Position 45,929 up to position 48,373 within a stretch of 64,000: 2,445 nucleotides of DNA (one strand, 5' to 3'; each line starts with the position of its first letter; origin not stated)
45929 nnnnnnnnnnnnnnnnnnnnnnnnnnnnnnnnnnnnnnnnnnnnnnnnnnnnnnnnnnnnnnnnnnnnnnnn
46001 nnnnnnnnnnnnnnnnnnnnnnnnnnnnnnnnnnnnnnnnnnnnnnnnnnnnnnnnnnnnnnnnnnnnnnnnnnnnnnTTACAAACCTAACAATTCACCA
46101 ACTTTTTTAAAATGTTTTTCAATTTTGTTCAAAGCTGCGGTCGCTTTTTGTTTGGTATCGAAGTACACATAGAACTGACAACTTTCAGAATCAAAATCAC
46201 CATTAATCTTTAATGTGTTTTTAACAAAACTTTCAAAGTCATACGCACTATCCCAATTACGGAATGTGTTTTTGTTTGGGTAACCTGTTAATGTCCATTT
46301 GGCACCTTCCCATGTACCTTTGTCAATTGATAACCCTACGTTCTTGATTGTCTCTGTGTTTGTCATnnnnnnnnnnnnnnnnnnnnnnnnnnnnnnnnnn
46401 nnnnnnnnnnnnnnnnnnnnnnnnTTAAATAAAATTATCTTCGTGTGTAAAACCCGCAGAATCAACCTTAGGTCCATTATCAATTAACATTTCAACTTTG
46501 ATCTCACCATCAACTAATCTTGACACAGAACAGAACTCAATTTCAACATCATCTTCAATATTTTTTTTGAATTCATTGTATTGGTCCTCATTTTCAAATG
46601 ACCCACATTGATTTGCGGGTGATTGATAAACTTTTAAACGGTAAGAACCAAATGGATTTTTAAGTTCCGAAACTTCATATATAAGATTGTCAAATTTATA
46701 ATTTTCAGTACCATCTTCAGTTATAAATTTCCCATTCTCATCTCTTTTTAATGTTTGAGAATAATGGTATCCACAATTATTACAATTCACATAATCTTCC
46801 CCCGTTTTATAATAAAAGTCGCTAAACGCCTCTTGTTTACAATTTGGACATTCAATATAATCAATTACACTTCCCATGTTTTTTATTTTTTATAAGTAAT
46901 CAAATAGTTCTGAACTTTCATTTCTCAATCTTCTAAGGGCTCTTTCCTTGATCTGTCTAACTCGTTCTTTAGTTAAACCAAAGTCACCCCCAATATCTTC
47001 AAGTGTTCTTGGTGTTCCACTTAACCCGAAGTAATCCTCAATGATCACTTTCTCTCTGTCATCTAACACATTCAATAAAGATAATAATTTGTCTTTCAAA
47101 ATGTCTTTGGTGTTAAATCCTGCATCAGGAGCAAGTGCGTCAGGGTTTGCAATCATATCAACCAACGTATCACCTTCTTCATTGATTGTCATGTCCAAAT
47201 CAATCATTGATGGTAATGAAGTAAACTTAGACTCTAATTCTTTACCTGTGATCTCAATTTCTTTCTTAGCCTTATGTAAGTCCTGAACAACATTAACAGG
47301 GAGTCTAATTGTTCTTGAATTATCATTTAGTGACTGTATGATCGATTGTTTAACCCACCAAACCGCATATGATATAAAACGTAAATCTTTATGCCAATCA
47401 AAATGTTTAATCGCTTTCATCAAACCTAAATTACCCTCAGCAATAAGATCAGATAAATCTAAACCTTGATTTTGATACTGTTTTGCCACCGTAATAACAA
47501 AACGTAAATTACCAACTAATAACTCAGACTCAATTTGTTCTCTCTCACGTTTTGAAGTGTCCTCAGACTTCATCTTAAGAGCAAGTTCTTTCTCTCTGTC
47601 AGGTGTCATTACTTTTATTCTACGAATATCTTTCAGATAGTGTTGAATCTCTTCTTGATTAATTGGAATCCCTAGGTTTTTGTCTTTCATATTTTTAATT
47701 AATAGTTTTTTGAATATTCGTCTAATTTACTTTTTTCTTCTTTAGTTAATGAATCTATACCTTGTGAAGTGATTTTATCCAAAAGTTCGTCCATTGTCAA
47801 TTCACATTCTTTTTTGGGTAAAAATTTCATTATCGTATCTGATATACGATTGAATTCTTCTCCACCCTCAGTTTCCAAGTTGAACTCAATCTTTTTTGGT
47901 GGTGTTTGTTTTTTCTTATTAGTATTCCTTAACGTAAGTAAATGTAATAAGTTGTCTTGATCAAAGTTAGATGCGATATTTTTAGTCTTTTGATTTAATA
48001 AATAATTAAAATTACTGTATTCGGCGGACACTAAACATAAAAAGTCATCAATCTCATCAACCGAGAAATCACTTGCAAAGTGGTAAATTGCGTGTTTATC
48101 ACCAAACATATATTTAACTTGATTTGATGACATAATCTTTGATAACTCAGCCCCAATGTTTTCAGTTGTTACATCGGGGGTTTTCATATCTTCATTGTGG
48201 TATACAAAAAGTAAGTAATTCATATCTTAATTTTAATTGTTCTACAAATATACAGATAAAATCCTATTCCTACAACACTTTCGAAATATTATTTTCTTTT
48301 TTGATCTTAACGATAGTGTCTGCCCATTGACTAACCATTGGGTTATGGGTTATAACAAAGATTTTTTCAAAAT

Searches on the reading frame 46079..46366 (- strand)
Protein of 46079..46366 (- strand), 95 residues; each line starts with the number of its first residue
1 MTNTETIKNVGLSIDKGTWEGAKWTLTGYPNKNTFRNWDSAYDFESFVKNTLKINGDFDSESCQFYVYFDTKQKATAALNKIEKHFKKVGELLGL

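Call 11: search_protein_families(library=pfam, proteins=[window:46079-46366:-], max_evalue=0.01)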
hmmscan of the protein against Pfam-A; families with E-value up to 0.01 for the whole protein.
window:46079-46366:- (95 aa): 0 families

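Call 12: search_protein_families(library=phrogs, proteins=[window:46079-46366:-], max_evalue=0.01)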
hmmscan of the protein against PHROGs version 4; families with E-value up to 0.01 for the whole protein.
window:46079-46366:- (95 aa): 0 families

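Call 14: find_related_loci(query=window:46079-46366:-, collection=viral_contigs, flank=3000)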
Query window:46079-46366:- (95 aa) in viral_contigs; peptide patterns used: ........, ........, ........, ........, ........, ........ (x = any residue, [..] = any of these).
27 stretches matched a pattern; 12 encode a relative of the query (tblastn E <= 1e-3); 12 distinct loci.
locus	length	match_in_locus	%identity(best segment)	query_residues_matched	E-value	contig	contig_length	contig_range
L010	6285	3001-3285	87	1-95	3e-55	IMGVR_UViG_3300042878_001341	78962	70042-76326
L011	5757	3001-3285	87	1-95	3e-55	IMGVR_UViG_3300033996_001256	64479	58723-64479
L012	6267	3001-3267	93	7-95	3e-54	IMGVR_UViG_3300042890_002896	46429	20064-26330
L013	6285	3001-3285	80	1-95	8e-51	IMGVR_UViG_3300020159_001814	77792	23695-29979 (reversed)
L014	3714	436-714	76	1-95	1e-44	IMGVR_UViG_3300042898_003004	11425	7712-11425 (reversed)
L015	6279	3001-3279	76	1-95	1e-44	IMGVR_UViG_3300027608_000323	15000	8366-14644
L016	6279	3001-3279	76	1-95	1e-44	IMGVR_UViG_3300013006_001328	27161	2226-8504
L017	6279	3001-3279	77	1-95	9e-45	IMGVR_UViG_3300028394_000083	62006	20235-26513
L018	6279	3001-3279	76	1-95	1e-44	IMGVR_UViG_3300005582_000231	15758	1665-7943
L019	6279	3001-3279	77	1-95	9e-45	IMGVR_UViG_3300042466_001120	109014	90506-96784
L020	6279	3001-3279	76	1-95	1e-44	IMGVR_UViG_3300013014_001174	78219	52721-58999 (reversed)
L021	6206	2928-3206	75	1-95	9e-44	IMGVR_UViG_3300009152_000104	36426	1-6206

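Call 46: search_protein_families(library=padloc, proteins=[window:46079-46366:-], max_evalue=0.1)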
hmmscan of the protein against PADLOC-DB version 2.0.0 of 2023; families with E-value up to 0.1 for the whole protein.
window:46079-46366:- (95 aa): 1 family
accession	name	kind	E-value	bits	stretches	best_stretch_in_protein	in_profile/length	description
PDLC04023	PD-T4-10_A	-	0.032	11.9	1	60-94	67-103/148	-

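Call 93: search_protein_families(library=ncbifam, proteins=[window:46079-46366:-], max_evalue=0.1)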
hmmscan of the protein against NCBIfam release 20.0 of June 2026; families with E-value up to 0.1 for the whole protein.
window:46079-46366:- (95 aa): 0 families

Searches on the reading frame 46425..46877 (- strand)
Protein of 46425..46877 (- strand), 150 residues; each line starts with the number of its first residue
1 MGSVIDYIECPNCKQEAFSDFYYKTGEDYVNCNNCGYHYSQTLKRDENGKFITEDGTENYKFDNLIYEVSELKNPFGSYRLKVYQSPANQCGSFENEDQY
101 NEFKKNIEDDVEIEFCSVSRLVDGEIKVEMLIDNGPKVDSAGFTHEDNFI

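Call 11: search_protein_families(library=pfam, proteins=[window:46425-46877:-], max_evalue=0.01)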
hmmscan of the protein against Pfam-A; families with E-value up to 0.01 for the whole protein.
window:46425-46877:- (150 aa): 1 family
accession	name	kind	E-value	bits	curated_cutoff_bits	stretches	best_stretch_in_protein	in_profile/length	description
PF14354.12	Lar_restr_allev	-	0.0001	22.9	28.6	1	9-47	5-45/58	Restriction alleviation protein Lar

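Call 12: search_protein_families(library=phrogs, proteins=[window:46425-46877:-], max_evalue=0.01)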
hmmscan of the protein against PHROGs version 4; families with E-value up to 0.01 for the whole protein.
window:46425-46877:- (150 aa): 2 families
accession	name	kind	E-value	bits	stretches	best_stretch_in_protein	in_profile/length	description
phrog_23077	-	unknown function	6.7e-05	24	1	6-38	8-41/77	-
phrog_1568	-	DNA, RNA and nucleotide metabolism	0.0016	19.1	1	8-71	142-198/264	DNA binding protein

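Call 46: search_protein_families(library=padloc, proteins=[window:46425-46877:-], max_evalue=0.1)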
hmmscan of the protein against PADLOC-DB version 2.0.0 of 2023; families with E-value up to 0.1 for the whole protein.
window:46425-46877:- (150 aa): 3 families
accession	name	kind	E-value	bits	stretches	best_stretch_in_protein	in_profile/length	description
PDLC01230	Cas12a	-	0.0072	12.5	1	9-47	880-911/934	CAS-V-A; effector__SPE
PDLC01232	Cas12a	-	0.022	11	1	9-55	897-933/950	Cas12a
PDLC01691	Cas12f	-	0.068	11.1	0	9-42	290-318/332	CAS-V-F; effector__SPE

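Call 93: search_protein_families(library=ncbifam, proteins=[window:46425-46877:-], max_evalue=0.1)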
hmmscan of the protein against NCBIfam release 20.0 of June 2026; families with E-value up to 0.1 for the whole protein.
window:46425-46877:- (150 aa): 4 families
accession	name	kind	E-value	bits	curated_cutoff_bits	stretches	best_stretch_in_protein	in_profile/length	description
NF047912.1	ECs_2282_CxxC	subfamily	0.00021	21.2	37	1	8-53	3-51/60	ECs_2282 family putative zinc-binding protein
TIGR02443.1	TIGR02443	equivalog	0.0075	16.1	49.45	1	9-42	11-44/59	YheV family putative zinc ribbon protein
TIGR00686.1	phnA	hypoth_equivalog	0.023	14.9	80.2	1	9-61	4-51/109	zinc ribbon domain-containing protein YjdM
NF011482.0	PRK14892.1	equivalog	0.043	13.7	109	0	8-40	22-53/101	putative transcription elongation factor Elf1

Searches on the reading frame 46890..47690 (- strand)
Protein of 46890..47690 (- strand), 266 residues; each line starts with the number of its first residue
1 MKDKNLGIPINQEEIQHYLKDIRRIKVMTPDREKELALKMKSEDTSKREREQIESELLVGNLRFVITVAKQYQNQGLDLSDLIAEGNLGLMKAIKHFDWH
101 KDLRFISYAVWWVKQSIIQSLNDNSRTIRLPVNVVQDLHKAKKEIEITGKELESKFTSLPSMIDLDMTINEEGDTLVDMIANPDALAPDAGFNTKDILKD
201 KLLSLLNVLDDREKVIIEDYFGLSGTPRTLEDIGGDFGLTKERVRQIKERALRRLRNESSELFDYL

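Call 11: search_protein_families(library=pfam, proteins=[window:46890-47690:-], max_evalue=0.01)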
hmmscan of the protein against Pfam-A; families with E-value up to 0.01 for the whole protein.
window:46890-47690:- (266 aa): 3 families
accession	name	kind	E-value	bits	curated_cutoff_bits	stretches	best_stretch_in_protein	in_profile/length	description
PF04542.20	Sigma70_r2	-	6.5e-16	58.3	24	1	61-127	5-71/71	Sigma-70 region 2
PF04545.22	Sigma70_r4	-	2.7e-15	56.1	24.1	1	205-257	1-50/50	Sigma-70, region 4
PF00140.25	Sigma70_r1_2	-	4.4e-06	27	22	1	15-44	3-32/34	Sigma-70 factor, region 1.2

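Call 12: search_protein_families(library=phrogs, proteins=[window:46890-47690:-], max_evalue=0.01)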
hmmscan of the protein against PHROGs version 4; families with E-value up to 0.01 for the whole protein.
window:46890-47690:- (266 aa): 4 families
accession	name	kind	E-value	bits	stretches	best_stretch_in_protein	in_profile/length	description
phrog_351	-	transcription regulation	3.4e-53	182.5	1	19-258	476-725/928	RNA polymerase sigma factor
phrog_21612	-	transcription regulation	3.2e-07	30.3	1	60-131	21-91/600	RNA polymerase sigma factor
phrog_36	-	transcription regulation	0.00015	22.5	1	194-257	125-185/220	transcriptional regulator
phrog_1740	-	transcription regulation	0.0064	16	0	22-260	26-217/567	RNA polymerase sigma factor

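Call 27: search_dna_similar(query=window:46890-47690:-, collection=phages, mode=protein, max_rows=25)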
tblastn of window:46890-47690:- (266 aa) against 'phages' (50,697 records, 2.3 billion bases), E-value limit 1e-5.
Records with a match: 191; places in all: 199; records where one place covers at least 80% of the query: 65.
Best place of each record, by identity: <60% 191.
By first word of the organism name: Vibrio 67; Bacteriophage 45; Synechococcus 18; Bacillus 18; Prevotella 15; Salmonella 5; Acinetobacter 4; Klebsiella 4; Listeria 3; Enterococcus 2; and 8 more.
By host as written in the record: - 113; Prevotella sp. 15; Synechococcus sp. MW02 8; Bacillus cereus 7; Homo sapiens 3; Listeria monocytogenes 3; Klebsiella pneumoniae ST147-VIM1 2; Klebsiella pneumoniae ST13-OXA48 2; and 30 more.
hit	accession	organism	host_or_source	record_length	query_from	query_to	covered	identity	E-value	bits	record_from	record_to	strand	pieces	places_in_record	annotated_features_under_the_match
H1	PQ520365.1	Enterococcus phage IME_EF3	-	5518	7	266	98%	37.5%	4e-42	158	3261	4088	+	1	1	record has no annotation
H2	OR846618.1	Enterococcus phage Efs 1-1-1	Enterococcus faecalis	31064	7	266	98%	37.5%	4e-42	158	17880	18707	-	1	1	record has no annotation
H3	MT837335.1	Bacteriophage sp.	human fecal samples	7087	15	266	95%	37.8%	2e-39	150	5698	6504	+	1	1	record has no annotation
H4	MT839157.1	Bacteriophage sp.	human fecal samples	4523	15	266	95%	37.4%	1e-38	148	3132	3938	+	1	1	record has no annotation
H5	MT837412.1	Bacteriophage sp.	human fecal samples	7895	15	266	95%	37.0%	1e-35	140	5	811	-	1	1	record has no annotation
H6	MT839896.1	Bacteriophage sp.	human fecal samples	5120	15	266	95%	37.0%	4e-35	138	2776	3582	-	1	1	record has no annotation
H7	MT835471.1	Bacteriophage sp.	human fecal samples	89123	7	266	98%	35.3%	7e-38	146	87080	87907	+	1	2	record has no annotation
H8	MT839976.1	Bacteriophage sp.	human fecal samples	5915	7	266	98%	35.1%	5e-38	147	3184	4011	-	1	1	record has no annotation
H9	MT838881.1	Bacteriophage sp.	human fecal samples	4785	7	266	98%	35.1%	7e-36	140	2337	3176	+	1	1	record has no annotation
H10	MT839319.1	Bacteriophage sp.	human fecal samples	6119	15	266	95%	36.0%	9e-36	140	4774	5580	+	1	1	record has no annotation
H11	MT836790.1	Bacteriophage sp.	human fecal samples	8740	18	266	94%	36.3%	2e-38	147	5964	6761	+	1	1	record has no annotation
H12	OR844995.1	Staphylococcus phage SA 1306 Kay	Staphylococcus aureus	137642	7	259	95%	34.5%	4e-37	144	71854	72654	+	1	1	record has no annotation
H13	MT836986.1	Bacteriophage sp.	human fecal samples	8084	15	266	95%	33.8%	4e-38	147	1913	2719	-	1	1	record has no annotation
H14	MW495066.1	Microcystis phage MaAM05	Microcystis sp. SG03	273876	13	256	92%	34.5%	3e-36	142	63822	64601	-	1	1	rpoD: RNA polymerase sigma factor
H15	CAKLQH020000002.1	Acinetobacter phage MD-2021a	not known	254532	14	259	92%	34.0%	5e-32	129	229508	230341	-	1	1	rpoD: RNA polymerase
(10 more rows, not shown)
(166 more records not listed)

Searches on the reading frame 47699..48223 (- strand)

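Call 11: search_protein_families(library=pfam, proteins=[window:47699-48223:-], max_evalue=0.01)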
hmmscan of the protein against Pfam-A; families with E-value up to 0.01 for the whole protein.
window:47699-48223:- (174 aa): 1 family
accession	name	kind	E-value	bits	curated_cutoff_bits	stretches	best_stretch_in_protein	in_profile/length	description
PF20216.3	DUF6576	-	1.1e-11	45.1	27.3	1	143-173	17-47/47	Family of unknown function (DUF6576)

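Call 12: search_protein_families(library=phrogs, proteins=[window:47699-48223:-], max_evalue=0.01)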
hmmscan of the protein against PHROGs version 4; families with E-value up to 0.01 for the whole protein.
window:47699-48223:- (174 aa): 0 families

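Call 93: search_protein_families(library=ncbifam, proteins=[window:47699-48223:-], max_evalue=0.1)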
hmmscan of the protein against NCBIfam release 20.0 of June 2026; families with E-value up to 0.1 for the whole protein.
window:47699-48223:- (174 aa): 0 families
